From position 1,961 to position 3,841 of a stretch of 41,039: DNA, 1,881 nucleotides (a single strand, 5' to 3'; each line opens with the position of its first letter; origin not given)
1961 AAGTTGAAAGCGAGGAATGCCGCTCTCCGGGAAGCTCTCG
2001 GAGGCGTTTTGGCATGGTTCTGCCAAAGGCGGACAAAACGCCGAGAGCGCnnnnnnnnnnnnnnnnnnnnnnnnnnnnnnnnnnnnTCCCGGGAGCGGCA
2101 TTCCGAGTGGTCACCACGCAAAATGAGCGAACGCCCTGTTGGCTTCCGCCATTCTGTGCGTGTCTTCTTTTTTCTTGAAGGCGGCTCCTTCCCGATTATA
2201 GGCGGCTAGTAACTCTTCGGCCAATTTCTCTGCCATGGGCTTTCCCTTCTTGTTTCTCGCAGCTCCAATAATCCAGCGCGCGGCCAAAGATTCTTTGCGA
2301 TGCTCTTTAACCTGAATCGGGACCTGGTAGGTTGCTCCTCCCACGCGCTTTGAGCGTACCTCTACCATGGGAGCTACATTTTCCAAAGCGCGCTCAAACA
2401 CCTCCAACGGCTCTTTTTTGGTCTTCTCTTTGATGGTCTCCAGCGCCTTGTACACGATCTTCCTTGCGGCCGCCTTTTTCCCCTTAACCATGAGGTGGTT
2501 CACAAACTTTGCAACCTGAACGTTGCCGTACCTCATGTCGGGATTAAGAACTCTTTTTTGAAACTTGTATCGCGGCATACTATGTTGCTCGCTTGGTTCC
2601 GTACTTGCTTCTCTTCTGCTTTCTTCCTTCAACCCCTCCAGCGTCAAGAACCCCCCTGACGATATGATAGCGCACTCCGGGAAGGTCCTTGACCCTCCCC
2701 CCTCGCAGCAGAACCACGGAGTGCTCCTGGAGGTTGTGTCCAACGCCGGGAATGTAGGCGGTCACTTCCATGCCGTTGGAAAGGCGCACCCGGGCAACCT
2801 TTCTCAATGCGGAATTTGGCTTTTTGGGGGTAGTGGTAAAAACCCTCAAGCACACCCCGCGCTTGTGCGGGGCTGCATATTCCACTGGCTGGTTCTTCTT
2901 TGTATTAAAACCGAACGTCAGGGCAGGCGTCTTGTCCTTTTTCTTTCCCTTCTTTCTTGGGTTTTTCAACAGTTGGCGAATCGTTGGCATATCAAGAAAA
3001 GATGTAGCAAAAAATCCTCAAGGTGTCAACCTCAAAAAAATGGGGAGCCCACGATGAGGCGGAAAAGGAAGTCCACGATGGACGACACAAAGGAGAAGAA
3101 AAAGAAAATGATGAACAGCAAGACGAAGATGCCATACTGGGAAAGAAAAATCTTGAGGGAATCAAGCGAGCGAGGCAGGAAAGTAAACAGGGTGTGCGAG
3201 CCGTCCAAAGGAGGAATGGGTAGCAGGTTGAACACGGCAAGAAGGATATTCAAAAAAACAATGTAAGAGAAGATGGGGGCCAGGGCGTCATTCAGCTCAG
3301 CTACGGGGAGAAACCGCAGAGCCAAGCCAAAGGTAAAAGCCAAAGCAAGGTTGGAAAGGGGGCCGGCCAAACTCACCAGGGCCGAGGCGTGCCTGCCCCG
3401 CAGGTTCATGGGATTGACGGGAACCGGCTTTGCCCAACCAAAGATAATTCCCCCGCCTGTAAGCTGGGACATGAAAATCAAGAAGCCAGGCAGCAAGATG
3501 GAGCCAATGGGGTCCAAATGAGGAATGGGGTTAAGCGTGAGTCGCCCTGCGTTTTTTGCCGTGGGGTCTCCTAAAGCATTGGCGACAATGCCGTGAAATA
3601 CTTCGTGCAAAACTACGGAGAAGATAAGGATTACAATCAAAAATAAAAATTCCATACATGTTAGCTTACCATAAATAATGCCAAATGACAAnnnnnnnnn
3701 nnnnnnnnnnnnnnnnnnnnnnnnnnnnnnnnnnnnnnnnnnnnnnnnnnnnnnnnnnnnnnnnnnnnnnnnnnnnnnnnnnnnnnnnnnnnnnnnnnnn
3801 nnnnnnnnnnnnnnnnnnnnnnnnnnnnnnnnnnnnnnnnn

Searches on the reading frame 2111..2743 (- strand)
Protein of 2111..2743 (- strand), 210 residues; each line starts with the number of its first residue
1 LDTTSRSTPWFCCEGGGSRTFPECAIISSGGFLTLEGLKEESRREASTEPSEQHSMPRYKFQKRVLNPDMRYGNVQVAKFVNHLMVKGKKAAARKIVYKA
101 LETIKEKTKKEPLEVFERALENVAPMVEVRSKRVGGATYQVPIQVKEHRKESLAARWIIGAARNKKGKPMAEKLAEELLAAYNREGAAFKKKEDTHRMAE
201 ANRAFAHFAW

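Call 13: search_protein_families(library=pfam, proteins=[window:2111-2743:-], max_evalue=0.01)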
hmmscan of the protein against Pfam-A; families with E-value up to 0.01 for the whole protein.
window:2111-2743:- (210 aa): 1 family
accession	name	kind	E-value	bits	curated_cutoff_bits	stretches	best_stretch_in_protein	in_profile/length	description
PF00177.27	Ribosomal_S7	-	1e-61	207.3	24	1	58-203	3-148/148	Ribosomal protein S7p/S5e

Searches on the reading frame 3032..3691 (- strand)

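Call 13: search_protein_families(library=pfam, proteins=[window:3032-3691:-], max_evalue=0.01)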
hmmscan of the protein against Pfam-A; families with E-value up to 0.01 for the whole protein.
window:3032-3691:- (219 aa): 1 family
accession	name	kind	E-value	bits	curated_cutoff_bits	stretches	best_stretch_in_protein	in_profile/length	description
PF02163.28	Peptidase_M50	-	6.9e-13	48.9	27.2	2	137-192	159-219/221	Peptidase family M50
